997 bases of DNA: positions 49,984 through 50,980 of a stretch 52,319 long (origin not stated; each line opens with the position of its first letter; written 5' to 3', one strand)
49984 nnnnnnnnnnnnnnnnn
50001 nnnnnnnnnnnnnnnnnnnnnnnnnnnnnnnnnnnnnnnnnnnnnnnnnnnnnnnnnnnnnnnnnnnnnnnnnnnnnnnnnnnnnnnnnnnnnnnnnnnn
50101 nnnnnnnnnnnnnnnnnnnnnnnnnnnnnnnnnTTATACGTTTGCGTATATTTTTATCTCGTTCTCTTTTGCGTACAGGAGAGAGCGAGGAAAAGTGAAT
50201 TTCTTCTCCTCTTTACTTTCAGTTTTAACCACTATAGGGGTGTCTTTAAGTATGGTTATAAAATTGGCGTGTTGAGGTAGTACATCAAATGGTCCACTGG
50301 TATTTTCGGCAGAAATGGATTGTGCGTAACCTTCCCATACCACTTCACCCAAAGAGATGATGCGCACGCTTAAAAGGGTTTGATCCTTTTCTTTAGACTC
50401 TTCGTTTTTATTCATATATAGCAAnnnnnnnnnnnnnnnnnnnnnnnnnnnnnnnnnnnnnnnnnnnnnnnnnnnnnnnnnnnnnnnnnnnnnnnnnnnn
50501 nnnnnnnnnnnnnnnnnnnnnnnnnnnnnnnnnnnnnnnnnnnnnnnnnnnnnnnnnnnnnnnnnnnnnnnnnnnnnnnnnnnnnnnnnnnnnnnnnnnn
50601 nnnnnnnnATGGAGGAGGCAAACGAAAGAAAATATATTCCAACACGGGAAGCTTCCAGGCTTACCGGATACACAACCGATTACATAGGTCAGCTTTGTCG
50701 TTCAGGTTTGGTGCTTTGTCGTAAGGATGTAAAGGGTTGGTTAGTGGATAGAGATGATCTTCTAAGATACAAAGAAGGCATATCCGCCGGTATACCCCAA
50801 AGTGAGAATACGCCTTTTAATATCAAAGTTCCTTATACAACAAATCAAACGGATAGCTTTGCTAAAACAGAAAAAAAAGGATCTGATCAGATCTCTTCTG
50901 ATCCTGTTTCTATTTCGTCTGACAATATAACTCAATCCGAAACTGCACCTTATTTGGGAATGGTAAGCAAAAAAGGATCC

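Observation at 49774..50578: Candidate invertible DNA segment carrying atpC and an outward-facing promoter next to a giant surface protein gene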

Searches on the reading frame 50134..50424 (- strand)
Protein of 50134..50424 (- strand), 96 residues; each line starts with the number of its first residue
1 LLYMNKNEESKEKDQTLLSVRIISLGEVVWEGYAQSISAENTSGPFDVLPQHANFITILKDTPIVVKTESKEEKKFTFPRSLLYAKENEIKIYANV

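Call 13: search_protein_families(library=pfam, proteins=[window:50134-50424:-], max_evalue=0.01)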
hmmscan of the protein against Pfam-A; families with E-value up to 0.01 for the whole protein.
window:50134-50424:- (96 aa): 1 family
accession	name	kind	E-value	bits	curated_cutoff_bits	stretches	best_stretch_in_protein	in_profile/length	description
PF02823.21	ATP-synt_DE_N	-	1.6e-12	47.6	27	1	18-95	1-78/80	ATP synthase, Delta/Epsilon chain, beta-sandwich domain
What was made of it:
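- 50134..50415 (-): atpC (ATP synthase epsilon, beta-sandwich domain only). It is 93 aa from the ATG; the mechanical ORF from TTG at 50424 is 96 aa. PF02823 at E 1.6e-12 (call 13).
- Checked: atpC: 50134-50415/50424 on the - strand, matching only PF02823, the beta-sandwich domain (E 1.6e-12, call 13).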

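Call 14: find_encoding_contigs(protein=window:50134-50424:-, flank=10000, max_places=10)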
Protein window:50134-50424:- (96 aa): 1 contig read that carries it; 1 place shown.
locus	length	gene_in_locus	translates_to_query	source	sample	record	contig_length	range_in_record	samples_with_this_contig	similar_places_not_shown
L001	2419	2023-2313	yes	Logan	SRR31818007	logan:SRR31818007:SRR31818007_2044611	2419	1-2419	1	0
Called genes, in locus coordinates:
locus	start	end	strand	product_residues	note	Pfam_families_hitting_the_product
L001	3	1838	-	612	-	?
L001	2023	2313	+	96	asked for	PF02823:ATP-synt_DE_N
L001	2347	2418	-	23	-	?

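Call 19: find_homologous_proteins(query=window:50134-50424:-, max_evalue=0.001)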
Query window:50134-50424:- (96 aa): 9 proteins with E <= 0.001 among 15 candidates.
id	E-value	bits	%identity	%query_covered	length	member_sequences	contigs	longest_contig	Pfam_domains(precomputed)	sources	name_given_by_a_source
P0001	1.0e-52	194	100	97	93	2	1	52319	PF02823.22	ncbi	ncbi:MAG: hypothetical protein ACQEP6_00215 [Patescibacteria group bacterium]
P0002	1.4e-44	168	86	97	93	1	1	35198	PF02823.22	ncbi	ncbi:MAG: hypothetical protein ACQESA_00810 [Patescibacteria group bacterium]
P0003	2.6e-31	125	65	96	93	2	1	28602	PF02823.22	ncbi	ncbi:MAG: F0F1 ATP synthase subunit epsilon [Candidatus Paceibacterota bacterium]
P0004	1.2e-30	123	71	82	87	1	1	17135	PF02823.22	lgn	-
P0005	7.4e-30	121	62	97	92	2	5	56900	PF02823.22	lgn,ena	-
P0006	9.4e-30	120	66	94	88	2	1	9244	PF02823.22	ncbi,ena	-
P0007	1.2e-29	120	72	85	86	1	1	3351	PF02823.22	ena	-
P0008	3.1e-28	115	57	96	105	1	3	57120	PF02823.22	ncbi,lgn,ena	-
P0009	2.1e-10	58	38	94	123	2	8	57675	PF02823.22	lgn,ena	-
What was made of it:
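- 50134..50415 (-): NCBI protein P0001 is 100% identical (call 19).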

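Call 20: find_encoding_contigs(protein=P0002, flank=6000, max_places=4)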
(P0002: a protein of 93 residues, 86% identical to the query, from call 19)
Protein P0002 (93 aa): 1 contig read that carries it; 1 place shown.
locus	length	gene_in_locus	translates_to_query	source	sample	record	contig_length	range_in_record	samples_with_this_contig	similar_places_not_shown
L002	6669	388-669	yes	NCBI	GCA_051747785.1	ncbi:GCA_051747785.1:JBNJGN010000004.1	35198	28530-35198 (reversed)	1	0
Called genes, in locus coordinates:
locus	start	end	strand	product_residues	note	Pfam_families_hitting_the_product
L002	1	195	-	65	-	?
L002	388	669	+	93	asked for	PF02823:ATP-synt_DE_N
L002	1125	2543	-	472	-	PF00006:ATP-synt_ab, PF22919:ATP-synt_VA_C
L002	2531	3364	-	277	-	PF00231:ATP-synt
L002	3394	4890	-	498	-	PF00006:ATP-synt_ab, PF00306:ATP-synt_ab_C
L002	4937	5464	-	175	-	-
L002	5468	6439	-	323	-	-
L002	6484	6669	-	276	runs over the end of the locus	-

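Call 21: find_encoding_contigs(protein=P0003, flank=6000, max_places=4)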
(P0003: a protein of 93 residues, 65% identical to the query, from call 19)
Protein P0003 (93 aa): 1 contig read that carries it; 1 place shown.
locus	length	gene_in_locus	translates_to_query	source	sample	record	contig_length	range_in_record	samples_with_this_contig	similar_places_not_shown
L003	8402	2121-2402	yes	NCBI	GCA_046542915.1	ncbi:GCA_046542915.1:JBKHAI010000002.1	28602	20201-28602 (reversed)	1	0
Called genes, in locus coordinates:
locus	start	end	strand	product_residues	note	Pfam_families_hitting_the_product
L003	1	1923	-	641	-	?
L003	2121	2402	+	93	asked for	PF02823:ATP-synt_DE_N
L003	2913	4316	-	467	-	PF00006:ATP-synt_ab, PF22919:ATP-synt_VA_C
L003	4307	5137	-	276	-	PF00231:ATP-synt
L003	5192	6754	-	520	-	PF00006:ATP-synt_ab, PF00306:ATP-synt_ab_C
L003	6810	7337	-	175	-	-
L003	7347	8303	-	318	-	-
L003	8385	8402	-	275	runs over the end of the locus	-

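Call 22: find_encoding_contigs(protein=P0004, flank=6000, max_places=4)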
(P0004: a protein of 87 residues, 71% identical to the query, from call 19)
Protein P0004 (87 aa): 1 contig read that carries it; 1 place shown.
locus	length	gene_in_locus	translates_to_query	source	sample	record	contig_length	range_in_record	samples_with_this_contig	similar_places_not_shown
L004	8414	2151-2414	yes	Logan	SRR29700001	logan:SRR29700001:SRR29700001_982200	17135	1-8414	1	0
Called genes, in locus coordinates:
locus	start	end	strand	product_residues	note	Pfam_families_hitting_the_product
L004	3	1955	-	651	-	?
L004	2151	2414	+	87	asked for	PF02823:ATP-synt_DE_N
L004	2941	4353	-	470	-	PF00006:ATP-synt_ab, PF22919:ATP-synt_VA_C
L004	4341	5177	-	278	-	PF00231:ATP-synt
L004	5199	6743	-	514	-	PF00006:ATP-synt_ab, PF00306:ATP-synt_ab_C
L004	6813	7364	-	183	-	-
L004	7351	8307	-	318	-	-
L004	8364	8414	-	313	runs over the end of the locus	-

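Call 23: find_encoding_contigs(protein=P0005, flank=6000, max_places=4)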
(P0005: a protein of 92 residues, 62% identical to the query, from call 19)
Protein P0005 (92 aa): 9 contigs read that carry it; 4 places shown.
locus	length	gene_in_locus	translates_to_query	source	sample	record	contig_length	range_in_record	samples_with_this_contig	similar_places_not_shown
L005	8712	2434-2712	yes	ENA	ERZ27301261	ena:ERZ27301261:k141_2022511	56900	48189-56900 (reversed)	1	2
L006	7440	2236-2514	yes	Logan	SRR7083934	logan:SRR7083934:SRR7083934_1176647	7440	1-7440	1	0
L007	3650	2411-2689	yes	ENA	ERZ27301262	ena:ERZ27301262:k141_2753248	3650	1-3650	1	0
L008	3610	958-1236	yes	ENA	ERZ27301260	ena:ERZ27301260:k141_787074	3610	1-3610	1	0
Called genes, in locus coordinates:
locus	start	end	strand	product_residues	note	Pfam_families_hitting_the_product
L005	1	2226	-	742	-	?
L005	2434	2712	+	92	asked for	PF02823:ATP-synt_DE_N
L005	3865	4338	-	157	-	-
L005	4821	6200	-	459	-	PF00006:ATP-synt_ab, PF22919:ATP-synt_VA_C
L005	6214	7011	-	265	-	PF00231:ATP-synt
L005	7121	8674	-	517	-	PF00006:ATP-synt_ab, PF00306:ATP-synt_ab_C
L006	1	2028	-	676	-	?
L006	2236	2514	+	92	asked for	PF02823:ATP-synt_DE_N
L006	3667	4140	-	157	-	-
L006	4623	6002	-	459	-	PF00006:ATP-synt_ab, PF22919:ATP-synt_VA_C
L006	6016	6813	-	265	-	PF00231:ATP-synt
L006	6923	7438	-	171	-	?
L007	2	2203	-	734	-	?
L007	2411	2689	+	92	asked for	PF02823:ATP-synt_DE_N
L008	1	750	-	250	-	?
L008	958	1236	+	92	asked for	PF02823:ATP-synt_DE_N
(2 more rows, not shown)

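Call 35: find_related_loci(query=A1, collection=metagenome_contigs, flank=5000)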
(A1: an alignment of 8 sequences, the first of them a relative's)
Query A1 (93 aa) in metagenome_contigs; peptide patterns used: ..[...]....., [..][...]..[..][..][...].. (x = any residue, [..] = any of these).
271 stretches matched a pattern; 184 encode a relative of the query (tblastn E <= 1e-3); the best 80 are kept; 80 distinct loci.
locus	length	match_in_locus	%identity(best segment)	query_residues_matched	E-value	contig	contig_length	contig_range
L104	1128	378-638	66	4-93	5e-37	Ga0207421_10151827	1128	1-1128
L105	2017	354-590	48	15-93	2e-24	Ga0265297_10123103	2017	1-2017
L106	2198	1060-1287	51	15-90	3e-24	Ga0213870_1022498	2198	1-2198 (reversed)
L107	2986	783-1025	47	14-93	4e-24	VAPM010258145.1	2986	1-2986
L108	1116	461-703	51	12-93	2e-24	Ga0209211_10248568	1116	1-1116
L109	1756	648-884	46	15-93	1e-23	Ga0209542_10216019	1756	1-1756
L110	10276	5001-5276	42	2-93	2e-23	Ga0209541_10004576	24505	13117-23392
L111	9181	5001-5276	42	2-93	2e-23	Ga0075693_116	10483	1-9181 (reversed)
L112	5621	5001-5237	46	15-93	4e-23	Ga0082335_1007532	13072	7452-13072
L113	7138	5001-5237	46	15-93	4e-23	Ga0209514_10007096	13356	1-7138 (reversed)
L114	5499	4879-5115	46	15-93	4e-23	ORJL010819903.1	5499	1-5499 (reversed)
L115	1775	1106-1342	48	15-93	5e-23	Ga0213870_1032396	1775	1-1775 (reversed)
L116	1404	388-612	49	15-90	8e-23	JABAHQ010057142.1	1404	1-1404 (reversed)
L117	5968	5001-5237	48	15-93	1e-22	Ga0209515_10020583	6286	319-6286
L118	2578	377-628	44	9-93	2e-22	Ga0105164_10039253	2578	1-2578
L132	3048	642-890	41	11-93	1e-21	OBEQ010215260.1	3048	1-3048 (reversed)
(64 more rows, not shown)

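Call 43: find_encoding_contigs(protein=P0005, flank=10000, max_places=10)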
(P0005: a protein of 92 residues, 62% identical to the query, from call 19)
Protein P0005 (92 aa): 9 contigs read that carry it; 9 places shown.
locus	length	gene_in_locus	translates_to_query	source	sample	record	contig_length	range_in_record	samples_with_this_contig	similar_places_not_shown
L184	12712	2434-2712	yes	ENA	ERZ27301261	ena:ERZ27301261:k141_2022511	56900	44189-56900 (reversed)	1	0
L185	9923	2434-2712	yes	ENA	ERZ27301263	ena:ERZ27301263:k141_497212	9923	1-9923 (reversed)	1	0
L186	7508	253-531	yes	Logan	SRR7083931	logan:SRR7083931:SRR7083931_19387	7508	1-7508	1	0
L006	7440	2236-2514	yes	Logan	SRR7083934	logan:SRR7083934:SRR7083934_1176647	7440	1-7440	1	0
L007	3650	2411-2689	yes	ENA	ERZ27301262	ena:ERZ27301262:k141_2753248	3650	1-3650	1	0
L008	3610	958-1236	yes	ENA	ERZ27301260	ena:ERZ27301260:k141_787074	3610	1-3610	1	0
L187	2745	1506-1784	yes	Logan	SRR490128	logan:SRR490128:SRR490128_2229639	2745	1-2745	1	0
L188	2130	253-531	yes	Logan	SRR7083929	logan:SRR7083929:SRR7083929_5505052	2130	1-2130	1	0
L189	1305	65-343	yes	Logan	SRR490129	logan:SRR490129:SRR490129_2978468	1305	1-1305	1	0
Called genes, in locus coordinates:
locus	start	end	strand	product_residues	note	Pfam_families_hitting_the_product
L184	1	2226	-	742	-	?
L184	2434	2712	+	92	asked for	PF02823:ATP-synt_DE_N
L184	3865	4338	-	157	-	-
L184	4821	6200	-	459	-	PF00006:ATP-synt_ab, PF22919:ATP-synt_VA_C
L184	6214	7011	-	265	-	PF00231:ATP-synt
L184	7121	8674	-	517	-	PF00006:ATP-synt_ab, PF00306:ATP-synt_ab_C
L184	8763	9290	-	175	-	-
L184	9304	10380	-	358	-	-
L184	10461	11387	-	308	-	-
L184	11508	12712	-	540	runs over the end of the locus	PF13620:CarboxypepD_reg (weak)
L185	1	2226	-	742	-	?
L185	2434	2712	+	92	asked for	PF02823:ATP-synt_DE_N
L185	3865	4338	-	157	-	-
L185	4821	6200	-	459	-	PF00006:ATP-synt_ab, PF22919:ATP-synt_VA_C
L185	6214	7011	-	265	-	PF00231:ATP-synt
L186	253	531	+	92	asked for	PF02823:ATP-synt_DE_N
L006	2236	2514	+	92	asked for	PF02823:ATP-synt_DE_N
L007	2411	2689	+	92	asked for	PF02823:ATP-synt_DE_N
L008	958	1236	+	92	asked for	PF02823:ATP-synt_DE_N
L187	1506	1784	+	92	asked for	PF02823:ATP-synt_DE_N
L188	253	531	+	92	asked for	PF02823:ATP-synt_DE_N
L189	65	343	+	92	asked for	PF02823:ATP-synt_DE_N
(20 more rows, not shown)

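Call 44: find_encoding_contigs(protein=P0008, flank=10000, max_places=3)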
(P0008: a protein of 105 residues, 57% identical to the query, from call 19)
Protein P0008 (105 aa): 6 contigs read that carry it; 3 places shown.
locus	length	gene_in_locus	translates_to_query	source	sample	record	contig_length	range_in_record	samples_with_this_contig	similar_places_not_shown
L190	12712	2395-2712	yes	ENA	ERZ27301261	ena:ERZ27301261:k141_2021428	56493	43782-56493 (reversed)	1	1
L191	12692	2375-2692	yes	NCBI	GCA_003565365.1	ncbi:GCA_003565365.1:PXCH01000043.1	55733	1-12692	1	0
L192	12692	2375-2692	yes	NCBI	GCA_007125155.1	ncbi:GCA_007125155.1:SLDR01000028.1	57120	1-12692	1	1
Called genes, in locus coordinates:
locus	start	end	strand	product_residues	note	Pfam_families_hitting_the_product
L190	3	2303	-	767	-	?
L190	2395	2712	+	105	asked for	PF02823:ATP-synt_DE_N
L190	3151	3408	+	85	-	-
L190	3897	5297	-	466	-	PF00006:ATP-synt_ab, PF22919:ATP-synt_VA_C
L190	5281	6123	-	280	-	PF00231:ATP-synt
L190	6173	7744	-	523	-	PF00006:ATP-synt_ab, PF00306:ATP-synt_ab_C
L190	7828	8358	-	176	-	-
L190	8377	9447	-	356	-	PF01442:Apolipoprotein (faint)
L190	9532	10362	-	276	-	-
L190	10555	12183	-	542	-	PF13620:CarboxypepD_reg, PF13715:CarbopepD_reg_2 (faint), PF17210:SdrD_B (weak)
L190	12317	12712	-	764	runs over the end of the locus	PF03477:ATP-cone, PF17975:RNR_Alpha, PF21995:RNR-II_ins_dom (weak), PF02867:Ribonuc_red_lgC (faint)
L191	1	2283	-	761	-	?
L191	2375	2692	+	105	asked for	PF02823:ATP-synt_DE_N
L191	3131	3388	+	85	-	-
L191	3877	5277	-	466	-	PF00006:ATP-synt_ab, PF22919:ATP-synt_VA_C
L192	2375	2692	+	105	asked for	PF02823:ATP-synt_DE_N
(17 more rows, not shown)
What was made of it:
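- These include 9 contigs from 9 samples for one species (call 43) and 6 contigs for another (call 44).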

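Call 46: search_protein_families(library=pfam, proteins=[L132:1215-1439:+, L005:2020-2226:-], max_evalue=10)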
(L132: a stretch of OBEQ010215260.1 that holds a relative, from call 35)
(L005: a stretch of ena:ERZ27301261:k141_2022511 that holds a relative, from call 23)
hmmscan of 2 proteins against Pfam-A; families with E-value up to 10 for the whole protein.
L132:1215-1439:+ (75 aa): 8 families
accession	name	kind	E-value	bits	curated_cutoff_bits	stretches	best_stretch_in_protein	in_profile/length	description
PF00376.29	MerR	-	6.8e-14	51.8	28.2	1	8-44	1-38/38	MerR family regulatory protein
PF13411.12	MerR_1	-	2.1e-08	34.6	21.6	1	8-49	2-43/69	MerR HTH family regulatory protein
PF12728.13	HTH_17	-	7e-08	33.1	27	1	6-49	1-43/51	Helix-turn-helix domain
PF13551.12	HTH_29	-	0.019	15.5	28.1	1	9-28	15-34/64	Winged helix-turn helix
PF13384.12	HTH_23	-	0.048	14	24.6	1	7-27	18-38/50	Homeodomain-like domain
PF02954.25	HTH_8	-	0.05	13.8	22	1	10-25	22-37/42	Bacterial regulatory protein, Fis family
PF01381.28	HTH_3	-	0.057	13.9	23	1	7-28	10-31/55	Helix-turn-helix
PF13518.12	HTH_28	-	0.063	13.8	25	1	8-28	14-34/52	Helix-turn-helix domain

L005:2020-2226:- (69 aa): 1 family
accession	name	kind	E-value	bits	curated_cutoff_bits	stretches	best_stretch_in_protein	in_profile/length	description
PF12728.13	HTH_17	-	7.6e-08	32.9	27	1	9-56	1-48/51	Helix-turn-helix domain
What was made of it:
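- On Direct-repeat operator array of a DNA-binding regulator: Candidate only: the HTH_17 N-terminal domain of the neighbouring protein (call 46).
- The adjacent protein's N-terminus is HTH_17 (call 46).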

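Call 61: find_encoding_contigs(protein=P0006, flank=6000, max_places=4)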
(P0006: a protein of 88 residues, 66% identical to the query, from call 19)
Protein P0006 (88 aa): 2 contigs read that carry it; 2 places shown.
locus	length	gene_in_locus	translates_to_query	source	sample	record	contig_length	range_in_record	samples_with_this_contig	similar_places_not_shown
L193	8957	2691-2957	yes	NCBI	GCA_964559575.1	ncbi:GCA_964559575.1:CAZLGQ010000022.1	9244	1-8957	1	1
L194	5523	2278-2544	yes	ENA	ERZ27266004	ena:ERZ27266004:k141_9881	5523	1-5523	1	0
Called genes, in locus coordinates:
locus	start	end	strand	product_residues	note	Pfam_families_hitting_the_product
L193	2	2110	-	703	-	?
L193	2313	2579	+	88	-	PF02823:ATP-synt_DE_N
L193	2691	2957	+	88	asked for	PF02823:ATP-synt_DE_N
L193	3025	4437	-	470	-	PF00006:ATP-synt_ab, PF22919:ATP-synt_VA_C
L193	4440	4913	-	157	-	PF00231:ATP-synt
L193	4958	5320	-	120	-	-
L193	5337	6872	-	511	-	PF00006:ATP-synt_ab, PF00306:ATP-synt_ab_C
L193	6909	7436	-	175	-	-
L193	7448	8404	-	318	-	-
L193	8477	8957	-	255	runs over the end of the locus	?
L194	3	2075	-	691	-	?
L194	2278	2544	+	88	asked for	PF02823:ATP-synt_DE_N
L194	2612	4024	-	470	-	PF00006:ATP-synt_ab, PF22919:ATP-synt_VA_C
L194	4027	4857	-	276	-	PF00231:ATP-synt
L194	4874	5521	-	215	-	?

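Call 62: find_encoding_contigs(protein=P0007, flank=6000, max_places=4)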
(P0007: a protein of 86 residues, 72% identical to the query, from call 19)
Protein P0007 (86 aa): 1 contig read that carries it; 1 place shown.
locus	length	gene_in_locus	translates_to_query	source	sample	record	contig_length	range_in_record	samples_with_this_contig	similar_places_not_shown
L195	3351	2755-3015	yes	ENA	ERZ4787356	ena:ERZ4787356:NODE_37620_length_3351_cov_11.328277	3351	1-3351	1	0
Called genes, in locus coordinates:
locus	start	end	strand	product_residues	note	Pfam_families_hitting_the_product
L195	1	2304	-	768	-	?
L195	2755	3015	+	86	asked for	PF02823:ATP-synt_DE_N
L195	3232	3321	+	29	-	-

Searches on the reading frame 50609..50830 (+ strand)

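Call 46: search_protein_families(library=pfam, proteins=[window:50609-50830:+], max_evalue=10)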
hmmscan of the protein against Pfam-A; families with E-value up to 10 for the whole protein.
window:50609-50830:+ (74 aa): 1 family
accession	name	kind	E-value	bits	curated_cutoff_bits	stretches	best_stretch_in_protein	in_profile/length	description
PF12728.13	HTH_17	-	0.00093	19.9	27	1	12-57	4-49/51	Helix-turn-helix domain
